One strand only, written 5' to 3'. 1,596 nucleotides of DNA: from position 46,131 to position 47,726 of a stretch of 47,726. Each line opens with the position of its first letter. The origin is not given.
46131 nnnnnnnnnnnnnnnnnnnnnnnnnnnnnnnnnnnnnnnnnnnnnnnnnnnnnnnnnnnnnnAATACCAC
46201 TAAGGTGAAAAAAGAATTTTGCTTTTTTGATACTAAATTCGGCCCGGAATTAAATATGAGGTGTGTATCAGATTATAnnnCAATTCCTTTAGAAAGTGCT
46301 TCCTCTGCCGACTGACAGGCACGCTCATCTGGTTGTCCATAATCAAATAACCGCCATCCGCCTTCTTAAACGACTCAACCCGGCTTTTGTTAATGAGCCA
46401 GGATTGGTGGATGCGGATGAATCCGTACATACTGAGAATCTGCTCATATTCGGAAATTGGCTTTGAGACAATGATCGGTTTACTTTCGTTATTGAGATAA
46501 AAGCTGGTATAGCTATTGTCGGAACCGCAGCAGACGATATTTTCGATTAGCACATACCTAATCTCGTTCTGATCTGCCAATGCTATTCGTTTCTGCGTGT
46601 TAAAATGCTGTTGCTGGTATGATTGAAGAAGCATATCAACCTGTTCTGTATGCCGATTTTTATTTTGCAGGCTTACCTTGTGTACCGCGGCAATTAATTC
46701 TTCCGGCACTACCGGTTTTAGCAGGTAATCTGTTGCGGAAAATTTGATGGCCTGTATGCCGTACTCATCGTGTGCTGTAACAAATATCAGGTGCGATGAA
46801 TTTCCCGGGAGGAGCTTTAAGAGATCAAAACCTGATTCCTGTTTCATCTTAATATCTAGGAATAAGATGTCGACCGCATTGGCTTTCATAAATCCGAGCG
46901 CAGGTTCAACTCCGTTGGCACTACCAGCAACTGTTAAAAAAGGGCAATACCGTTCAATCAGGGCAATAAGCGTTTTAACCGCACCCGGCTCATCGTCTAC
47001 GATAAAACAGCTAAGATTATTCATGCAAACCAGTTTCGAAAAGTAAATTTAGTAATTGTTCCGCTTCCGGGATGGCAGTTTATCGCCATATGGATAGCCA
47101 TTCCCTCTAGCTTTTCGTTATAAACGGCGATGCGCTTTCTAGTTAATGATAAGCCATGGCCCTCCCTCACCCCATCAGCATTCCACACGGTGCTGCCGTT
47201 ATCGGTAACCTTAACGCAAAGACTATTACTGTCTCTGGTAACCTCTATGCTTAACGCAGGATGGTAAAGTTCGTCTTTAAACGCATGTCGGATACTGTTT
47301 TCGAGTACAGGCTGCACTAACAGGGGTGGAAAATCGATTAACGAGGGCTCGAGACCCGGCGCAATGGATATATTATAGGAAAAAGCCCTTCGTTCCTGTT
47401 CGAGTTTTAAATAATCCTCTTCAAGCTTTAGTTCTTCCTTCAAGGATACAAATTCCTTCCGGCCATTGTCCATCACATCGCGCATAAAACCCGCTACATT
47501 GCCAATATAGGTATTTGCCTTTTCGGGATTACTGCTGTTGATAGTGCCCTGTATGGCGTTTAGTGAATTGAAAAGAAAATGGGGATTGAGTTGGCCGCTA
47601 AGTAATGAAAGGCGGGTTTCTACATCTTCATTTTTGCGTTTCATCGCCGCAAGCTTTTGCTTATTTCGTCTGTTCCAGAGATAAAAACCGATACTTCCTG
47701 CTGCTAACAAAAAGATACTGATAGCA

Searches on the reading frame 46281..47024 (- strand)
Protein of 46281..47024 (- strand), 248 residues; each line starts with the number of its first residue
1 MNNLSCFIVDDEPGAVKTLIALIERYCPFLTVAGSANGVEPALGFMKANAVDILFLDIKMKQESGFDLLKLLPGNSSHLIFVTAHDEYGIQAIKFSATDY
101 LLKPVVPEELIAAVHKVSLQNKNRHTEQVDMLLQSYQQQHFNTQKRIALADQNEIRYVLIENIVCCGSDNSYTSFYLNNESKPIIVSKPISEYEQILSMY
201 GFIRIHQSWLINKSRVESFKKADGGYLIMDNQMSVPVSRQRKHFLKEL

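Call 8: search_protein_families(library=pfam, proteins=[window:46281-47024:-], max_evalue=0.001)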
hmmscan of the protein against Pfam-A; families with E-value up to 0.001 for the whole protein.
window:46281-47024:- (248 aa): 2 families
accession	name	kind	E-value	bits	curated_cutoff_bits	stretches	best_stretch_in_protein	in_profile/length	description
PF00072.30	Response_reg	-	2.7e-18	66.6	30.2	1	7-114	2-110/111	Response regulator receiver domain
PF04397.21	LytTR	-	9.6e-15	55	22.6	1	154-247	2-95/98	LytTr DNA-binding domain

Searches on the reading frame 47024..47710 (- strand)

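Call 8: search_protein_families(library=pfam, proteins=[window:47024-47710:-], max_evalue=0.001)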
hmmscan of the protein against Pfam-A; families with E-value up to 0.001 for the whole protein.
window:47024-47710:- (229 aa): 2 families
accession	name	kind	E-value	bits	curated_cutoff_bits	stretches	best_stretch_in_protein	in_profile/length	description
PF06580.19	His_kinase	-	1.5e-20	73.7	25.2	1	33-107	2-76/81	Histidine kinase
PF02518.31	HATPase_c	-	0.00013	22.8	26.4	1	132-224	10-107/111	Histidine kinase-, DNA gyrase B-, and HSP90-like ATPase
